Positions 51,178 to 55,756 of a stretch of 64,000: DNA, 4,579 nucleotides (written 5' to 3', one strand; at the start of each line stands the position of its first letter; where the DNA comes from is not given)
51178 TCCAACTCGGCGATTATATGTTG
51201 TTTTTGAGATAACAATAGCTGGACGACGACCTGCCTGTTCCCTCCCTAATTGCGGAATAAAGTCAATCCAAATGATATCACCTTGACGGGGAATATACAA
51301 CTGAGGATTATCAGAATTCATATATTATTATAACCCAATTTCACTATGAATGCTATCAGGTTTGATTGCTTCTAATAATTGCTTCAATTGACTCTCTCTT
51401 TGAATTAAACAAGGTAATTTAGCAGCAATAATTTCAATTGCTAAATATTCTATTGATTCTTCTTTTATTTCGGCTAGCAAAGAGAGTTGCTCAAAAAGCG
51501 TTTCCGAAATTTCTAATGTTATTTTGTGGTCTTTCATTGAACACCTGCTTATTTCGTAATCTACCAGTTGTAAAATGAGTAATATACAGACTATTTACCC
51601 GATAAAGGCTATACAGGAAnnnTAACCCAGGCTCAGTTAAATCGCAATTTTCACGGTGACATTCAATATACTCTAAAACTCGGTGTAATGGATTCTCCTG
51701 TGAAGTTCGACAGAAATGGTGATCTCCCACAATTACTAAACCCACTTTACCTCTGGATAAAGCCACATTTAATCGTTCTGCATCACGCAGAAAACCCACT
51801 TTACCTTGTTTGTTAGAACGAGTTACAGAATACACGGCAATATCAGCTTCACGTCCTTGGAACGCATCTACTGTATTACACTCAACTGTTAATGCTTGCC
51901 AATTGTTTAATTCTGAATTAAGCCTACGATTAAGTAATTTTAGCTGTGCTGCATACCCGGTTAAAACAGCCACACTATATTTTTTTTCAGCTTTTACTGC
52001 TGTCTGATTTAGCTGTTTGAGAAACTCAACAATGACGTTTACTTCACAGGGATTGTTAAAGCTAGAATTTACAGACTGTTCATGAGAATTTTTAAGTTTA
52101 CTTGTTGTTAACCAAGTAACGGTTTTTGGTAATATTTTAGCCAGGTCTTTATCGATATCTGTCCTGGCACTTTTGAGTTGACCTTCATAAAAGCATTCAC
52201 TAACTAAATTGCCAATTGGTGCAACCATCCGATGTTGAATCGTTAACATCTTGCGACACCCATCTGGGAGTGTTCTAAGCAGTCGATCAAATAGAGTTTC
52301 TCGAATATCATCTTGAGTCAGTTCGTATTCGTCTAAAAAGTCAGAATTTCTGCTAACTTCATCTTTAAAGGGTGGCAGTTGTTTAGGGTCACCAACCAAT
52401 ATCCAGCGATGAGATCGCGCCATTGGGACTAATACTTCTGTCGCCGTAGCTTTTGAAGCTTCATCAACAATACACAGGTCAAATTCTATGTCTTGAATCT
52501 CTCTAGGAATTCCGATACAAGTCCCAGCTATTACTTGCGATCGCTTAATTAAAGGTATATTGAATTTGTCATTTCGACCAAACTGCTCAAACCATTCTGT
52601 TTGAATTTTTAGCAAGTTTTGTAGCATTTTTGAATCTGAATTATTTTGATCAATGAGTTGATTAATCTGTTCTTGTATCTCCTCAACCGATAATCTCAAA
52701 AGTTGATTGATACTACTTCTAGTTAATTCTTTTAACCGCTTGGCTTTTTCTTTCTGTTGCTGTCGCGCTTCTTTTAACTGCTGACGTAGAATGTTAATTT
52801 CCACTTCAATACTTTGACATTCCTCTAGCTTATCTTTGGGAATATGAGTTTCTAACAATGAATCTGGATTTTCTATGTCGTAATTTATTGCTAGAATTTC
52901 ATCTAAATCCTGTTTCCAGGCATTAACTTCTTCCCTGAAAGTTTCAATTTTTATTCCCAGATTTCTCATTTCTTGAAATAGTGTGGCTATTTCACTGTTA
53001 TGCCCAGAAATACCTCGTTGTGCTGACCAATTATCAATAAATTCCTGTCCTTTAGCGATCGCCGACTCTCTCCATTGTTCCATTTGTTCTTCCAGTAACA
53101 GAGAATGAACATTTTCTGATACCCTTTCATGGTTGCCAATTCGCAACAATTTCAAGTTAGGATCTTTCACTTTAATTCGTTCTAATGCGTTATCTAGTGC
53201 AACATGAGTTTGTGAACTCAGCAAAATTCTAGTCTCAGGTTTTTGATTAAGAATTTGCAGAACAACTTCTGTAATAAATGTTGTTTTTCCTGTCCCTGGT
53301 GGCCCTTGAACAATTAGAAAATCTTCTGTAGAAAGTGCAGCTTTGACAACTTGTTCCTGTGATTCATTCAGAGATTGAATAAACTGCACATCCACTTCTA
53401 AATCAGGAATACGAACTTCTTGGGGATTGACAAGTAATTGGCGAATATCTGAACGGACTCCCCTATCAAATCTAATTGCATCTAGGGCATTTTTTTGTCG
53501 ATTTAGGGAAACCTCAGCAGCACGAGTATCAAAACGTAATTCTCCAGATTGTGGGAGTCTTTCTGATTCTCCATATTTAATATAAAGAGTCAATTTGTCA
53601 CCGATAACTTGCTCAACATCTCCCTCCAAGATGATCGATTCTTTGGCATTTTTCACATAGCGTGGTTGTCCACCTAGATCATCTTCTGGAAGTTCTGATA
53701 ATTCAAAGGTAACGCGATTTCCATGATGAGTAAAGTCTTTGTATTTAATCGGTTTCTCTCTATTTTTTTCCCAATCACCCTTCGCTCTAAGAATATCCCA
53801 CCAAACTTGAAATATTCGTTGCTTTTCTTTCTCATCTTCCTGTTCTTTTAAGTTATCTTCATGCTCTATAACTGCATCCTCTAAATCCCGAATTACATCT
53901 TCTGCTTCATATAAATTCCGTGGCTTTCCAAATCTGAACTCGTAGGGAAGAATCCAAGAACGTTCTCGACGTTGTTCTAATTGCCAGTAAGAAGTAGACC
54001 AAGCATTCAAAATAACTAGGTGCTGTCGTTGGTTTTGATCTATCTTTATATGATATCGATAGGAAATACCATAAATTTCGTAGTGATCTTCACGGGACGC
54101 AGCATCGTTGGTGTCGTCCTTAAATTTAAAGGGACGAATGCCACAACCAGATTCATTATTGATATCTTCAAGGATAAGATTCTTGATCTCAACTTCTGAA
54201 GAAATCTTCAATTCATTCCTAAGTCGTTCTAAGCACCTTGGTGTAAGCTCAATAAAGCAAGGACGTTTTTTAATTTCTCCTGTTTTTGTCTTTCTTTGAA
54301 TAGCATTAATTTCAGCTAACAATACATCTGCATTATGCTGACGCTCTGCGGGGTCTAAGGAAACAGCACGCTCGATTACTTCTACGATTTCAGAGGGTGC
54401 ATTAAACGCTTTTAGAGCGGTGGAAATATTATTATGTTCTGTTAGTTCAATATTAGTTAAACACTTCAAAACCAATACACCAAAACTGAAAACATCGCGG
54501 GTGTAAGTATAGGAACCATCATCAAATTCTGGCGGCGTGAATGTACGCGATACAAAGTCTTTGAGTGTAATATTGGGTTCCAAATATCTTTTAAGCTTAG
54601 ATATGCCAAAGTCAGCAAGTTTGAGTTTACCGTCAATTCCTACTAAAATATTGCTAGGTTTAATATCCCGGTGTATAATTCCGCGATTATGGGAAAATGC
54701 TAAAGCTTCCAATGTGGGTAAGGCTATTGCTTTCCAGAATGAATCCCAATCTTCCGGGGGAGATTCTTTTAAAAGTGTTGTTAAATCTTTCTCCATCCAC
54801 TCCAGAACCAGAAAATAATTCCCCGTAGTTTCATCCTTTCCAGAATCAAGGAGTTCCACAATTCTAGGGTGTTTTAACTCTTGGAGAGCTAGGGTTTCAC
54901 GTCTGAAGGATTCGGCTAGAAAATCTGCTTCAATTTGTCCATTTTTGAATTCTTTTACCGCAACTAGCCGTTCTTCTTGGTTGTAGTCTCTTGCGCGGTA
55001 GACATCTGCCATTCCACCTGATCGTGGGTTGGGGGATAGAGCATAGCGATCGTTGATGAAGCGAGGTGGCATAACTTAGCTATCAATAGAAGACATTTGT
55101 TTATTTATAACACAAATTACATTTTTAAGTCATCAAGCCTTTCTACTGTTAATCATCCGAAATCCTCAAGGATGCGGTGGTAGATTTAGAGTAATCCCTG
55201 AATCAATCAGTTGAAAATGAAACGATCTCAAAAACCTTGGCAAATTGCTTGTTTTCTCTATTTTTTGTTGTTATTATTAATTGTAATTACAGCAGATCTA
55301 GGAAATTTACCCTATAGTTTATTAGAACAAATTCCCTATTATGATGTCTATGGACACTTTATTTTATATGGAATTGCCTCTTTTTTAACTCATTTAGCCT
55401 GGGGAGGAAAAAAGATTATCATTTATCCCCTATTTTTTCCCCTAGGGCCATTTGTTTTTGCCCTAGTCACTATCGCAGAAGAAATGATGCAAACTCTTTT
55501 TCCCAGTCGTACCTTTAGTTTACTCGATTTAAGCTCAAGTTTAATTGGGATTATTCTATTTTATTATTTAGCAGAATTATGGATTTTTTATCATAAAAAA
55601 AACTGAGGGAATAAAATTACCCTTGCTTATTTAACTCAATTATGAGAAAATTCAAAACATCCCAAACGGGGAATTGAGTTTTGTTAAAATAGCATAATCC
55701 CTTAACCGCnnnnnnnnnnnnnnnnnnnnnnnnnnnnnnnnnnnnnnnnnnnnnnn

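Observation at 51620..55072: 1150-aa protein fusing an apparently active Hanks-type kinase to a DNA2/Upf1-class helicase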

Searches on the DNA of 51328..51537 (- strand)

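Call 62: search_rna_families(source=L086, start=1300, end=4620, threshold=gathering)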
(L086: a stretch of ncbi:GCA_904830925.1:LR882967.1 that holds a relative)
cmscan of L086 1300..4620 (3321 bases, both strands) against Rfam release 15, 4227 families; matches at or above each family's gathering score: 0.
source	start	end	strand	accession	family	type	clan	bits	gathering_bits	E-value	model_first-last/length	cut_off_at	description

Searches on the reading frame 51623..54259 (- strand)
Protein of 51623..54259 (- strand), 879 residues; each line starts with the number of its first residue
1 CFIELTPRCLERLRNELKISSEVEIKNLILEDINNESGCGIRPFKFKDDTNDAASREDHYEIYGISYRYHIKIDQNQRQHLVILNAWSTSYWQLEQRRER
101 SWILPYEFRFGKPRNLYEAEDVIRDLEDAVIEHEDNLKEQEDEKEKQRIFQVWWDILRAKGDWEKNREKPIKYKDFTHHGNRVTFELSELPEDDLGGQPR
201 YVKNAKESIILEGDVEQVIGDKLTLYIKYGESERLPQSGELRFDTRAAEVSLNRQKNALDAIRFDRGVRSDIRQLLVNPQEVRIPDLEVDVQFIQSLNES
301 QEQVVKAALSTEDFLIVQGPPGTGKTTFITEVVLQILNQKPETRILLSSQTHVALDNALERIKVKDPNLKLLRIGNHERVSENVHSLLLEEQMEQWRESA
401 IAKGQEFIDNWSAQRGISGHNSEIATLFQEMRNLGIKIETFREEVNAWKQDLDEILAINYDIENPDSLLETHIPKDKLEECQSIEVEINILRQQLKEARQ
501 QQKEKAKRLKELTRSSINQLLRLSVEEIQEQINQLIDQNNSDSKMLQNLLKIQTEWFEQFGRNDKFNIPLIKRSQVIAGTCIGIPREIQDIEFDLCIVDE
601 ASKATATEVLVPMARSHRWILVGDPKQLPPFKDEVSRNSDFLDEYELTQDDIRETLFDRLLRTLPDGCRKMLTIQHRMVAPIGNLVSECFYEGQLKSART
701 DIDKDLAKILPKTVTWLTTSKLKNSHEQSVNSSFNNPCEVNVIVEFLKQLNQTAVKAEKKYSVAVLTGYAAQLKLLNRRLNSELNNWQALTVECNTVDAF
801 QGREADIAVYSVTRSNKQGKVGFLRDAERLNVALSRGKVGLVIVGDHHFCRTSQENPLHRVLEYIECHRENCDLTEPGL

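Call 25: search_solved_structures(query=window:51623-54259:-, max_evalue=0.00001, show_alignments=1)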
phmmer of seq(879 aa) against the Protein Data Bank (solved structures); distinct sequences matched with E-value up to 0.00001: 29.
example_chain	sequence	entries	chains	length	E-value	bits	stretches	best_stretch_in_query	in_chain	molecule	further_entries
4b3g_A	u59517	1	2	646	9.4e-37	129.7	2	586-868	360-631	DNA-BINDING PROTEIN SMUBP-2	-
8rd3_A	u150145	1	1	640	1.1e-36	129.5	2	565-848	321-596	ATP-dependent helicase NAM7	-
4b3f_X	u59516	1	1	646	1.6e-36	128.9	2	588-868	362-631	DNA-BINDING PROTEIN SMUBP-2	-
2xzl_A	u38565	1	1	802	2.1e-36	128.6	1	565-848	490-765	ATP-DEPENDENT HELICASE NAM7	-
9qdq_A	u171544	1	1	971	4e-36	127.6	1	565-848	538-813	ATP-dependent helicase NAM7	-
5eaw_A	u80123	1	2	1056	1.8e-33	118.8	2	574-848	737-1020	DNA replication ATP-dependent helicase/nuclease DNA2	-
5eax_A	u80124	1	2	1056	1.8e-33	118.8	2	574-848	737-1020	DNA replication ATP-dependent helicase/nuclease DNA2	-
5ean_A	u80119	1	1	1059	1.8e-33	118.8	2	574-848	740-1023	DNA replication ATP-dependent helicase/nuclease DNA2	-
8ftm_A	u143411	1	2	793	1.4e-30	109.3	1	565-848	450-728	5'-3' RNA helicase-like protein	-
2xzo_A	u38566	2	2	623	5.7e-30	107.3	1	570-848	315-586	REGULATOR OF NONSENSE TRANSCRIPTS 1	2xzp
2gjk_A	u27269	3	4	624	5.7e-30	107.3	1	570-848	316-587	Regulator of nonsense transcripts 1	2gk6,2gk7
6ej5_A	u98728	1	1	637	6.2e-30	107.2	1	570-848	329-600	Regulator of nonsense transcripts 1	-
8fth_A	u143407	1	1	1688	1.1e-29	106.3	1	566-848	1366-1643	5'-3' RNA helicase-like protein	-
2wjv_A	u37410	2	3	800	1.4e-29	106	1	570-848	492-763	REGULATOR OF NONSENSE TRANSCRIPTS 1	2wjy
9qwn_A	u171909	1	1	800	1.5e-29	105.9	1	570-848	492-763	Isoform 2 of Regulator of nonsense transcripts 1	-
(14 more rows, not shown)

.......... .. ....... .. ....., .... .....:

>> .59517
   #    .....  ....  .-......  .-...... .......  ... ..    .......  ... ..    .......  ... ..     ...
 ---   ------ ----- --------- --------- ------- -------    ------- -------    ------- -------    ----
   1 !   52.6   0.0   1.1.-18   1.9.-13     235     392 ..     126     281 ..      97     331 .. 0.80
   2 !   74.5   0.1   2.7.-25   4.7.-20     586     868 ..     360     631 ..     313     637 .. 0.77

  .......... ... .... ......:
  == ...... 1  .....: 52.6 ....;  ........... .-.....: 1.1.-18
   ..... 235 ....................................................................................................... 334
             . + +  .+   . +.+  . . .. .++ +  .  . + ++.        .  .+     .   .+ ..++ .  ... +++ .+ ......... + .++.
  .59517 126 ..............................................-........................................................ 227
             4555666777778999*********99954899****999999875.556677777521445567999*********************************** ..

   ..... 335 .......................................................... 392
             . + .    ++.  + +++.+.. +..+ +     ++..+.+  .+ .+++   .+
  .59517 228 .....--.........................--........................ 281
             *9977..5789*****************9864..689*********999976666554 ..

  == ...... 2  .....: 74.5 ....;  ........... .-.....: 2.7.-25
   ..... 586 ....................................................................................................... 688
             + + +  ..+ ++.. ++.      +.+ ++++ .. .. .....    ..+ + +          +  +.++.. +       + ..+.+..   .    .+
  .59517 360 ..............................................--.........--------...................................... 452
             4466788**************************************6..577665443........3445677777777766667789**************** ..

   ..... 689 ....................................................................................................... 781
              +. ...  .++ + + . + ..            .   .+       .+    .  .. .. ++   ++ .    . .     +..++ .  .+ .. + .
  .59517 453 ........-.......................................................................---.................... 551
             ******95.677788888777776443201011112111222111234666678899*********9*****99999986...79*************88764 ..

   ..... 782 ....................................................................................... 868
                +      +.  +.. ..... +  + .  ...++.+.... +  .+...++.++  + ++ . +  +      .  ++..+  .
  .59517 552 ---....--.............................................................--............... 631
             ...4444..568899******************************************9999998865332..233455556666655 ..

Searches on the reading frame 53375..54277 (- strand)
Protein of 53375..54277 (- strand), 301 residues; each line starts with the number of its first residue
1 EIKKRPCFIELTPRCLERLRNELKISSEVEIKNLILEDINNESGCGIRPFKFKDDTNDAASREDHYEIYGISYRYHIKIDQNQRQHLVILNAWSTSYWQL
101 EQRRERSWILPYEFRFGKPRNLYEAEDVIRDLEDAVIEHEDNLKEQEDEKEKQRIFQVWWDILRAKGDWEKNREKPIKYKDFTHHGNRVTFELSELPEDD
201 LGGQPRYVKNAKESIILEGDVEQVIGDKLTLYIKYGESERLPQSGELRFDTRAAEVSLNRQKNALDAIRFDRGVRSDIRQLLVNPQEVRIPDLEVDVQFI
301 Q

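Call 73: search_protein_families(library=pfam, proteins=[window:53375-54277:-], max_evalue=10)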
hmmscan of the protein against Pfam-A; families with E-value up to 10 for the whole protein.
seq(301 aa): 0 families

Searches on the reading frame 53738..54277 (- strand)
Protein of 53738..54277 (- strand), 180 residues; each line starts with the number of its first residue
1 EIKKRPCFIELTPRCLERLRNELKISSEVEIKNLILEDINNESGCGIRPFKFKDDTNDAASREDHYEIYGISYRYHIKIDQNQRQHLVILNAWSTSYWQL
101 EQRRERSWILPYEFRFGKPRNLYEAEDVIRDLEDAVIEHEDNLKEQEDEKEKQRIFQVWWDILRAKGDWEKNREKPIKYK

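Call 46: predict_structure(alignment_id=A4)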
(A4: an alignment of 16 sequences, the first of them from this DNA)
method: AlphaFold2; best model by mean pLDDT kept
length: 180 residues; sequences in the alignment: 16
mean_pLDDT: 86.0   pTM: 0.71
mean pLDDT of the five models: 86.0, 84.7, 84.3, 84.3, 84.2
residues with pLDDT >= 90: 82; 70-90: 82; 50-70: 13; < 50: 3
segments of 3 or more residues with pLDDT < 50: none
pLDDT, mean of each block of 10 residues (from residue 1): 82 92 91 93 86 61 82 92 87 90 86 89 88 88 89 92 90 70
secondary structure, 60 per line:
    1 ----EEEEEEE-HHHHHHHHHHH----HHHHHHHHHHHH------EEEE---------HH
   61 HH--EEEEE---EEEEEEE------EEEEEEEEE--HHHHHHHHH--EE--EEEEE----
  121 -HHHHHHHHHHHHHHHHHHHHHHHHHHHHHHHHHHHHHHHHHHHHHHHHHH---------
elements in order: E5-11 H13-23 H28-39 E46-49 H59-62 E65-69 E73-79 E86-94 H97-105 E112-116 H122-171

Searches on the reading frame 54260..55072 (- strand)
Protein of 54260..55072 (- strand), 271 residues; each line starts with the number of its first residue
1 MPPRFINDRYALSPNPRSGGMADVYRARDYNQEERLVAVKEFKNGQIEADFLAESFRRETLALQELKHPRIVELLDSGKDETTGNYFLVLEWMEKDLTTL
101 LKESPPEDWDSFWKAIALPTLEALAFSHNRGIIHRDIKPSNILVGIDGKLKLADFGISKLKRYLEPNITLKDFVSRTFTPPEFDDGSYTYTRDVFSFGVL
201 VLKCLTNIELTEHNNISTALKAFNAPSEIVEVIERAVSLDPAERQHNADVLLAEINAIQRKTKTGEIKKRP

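Call 24: search_solved_structures(query=window:54260-55072:-, max_evalue=1e-10, show_alignments=2)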
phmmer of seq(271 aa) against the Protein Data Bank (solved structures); distinct sequences matched with E-value up to 1e-10: 794 (the best 60 are shown).
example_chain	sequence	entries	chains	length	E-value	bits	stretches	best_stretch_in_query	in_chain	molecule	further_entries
8r9b_A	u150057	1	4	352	4.4e-26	94.9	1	18-208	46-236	Cyclin-dependent kinase 7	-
8r99_A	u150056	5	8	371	4.9e-26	94.7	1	18-208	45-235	Cyclin-dependent kinase 7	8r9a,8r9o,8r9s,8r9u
8p4z_A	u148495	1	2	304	6.1e-26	94.4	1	18-208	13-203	Cyclin-dependent kinase 7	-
1ua2_A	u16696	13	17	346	8.2e-26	94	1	18-208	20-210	Cell division protein kinase 7 | Cyclin-dependent kinase 7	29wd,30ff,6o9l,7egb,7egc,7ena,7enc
6xd3_J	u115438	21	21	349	8.4e-26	94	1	18-208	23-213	Cyclin-dependent kinase 7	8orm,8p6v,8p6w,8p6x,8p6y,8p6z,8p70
8p7l_J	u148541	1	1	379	1e-25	93.7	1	18-208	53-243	Cyclin-dependent kinase 7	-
6xbz_J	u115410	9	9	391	1.1e-25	93.6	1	18-208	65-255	Cyclin-dependent kinase 7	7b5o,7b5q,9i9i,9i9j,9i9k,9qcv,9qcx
9ruj_A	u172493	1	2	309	3.2e-25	92.1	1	8-228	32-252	Serine/threonine-protein kinase StkP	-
9hix_J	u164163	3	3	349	4.2e-25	91.7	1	18-208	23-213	Cyclin-dependent kinase 7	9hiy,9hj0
8gxq_HI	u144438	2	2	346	5.2e-25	91.4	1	18-208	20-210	Cyclin-dependent kinase 7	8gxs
9ruk_A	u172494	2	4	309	6e-25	91.2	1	8-228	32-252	Serine/threonine-protein kinase StkP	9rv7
9ru3_A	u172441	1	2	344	7.6e-25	90.8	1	8-228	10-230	Serine/threonine-protein kinase StkP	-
7kue_A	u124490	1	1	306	1.1e-22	83.8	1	10-210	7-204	Serine/threonine-protein kinase KIN28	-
6xi8_A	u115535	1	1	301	1.3e-22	83.6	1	14-210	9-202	Serine/threonine-protein kinase KIN28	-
6i2p_A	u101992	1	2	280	9.1e-22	80.7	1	3-207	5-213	Serine/threonine-protein kinase PknB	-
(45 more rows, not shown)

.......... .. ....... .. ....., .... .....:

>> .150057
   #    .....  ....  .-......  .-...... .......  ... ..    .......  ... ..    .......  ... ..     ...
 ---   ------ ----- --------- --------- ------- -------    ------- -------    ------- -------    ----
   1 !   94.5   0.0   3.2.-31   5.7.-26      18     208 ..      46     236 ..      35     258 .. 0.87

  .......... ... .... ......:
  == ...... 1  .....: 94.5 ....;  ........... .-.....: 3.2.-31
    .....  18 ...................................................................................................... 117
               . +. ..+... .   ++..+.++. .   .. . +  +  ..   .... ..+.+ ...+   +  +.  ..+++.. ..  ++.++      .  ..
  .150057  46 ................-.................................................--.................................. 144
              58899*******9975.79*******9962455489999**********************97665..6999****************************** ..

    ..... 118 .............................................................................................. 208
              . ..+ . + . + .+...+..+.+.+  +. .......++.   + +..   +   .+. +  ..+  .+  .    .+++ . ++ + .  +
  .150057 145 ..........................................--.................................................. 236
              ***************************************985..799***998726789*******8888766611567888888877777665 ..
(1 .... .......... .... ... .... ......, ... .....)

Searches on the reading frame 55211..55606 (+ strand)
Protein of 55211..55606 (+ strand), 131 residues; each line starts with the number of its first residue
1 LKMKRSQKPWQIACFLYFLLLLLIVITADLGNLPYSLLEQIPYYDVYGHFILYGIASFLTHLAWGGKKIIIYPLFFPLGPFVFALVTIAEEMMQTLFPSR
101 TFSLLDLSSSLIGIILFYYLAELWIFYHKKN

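Call 5: search_protein_families(library=padloc, proteins=[window:55211-55606:+], max_evalue=0.001)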
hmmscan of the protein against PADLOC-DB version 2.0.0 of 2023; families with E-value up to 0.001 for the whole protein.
window:55211-55606:+ (131 aa): 0 families

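Call 6: search_protein_families(library=pfam, proteins=[window:55211-55606:+], max_evalue=0.001)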
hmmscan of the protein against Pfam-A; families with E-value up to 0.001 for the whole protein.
window:55211-55606:+ (131 aa): 0 families

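Call 30: search_protein_families(library=pfam, proteins=[window:55211-55606:+], max_evalue=1)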
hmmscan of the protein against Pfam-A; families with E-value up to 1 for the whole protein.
window:55211-55606:+ (131 aa): 2 families
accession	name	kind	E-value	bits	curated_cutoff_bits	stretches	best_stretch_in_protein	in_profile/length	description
PF07296.16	TraP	-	0.1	12.2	25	1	48-75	11-38/202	TraP protein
PF04892.17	VanZ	-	0.2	12.7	30.1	1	49-123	61-124/126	VanZ like family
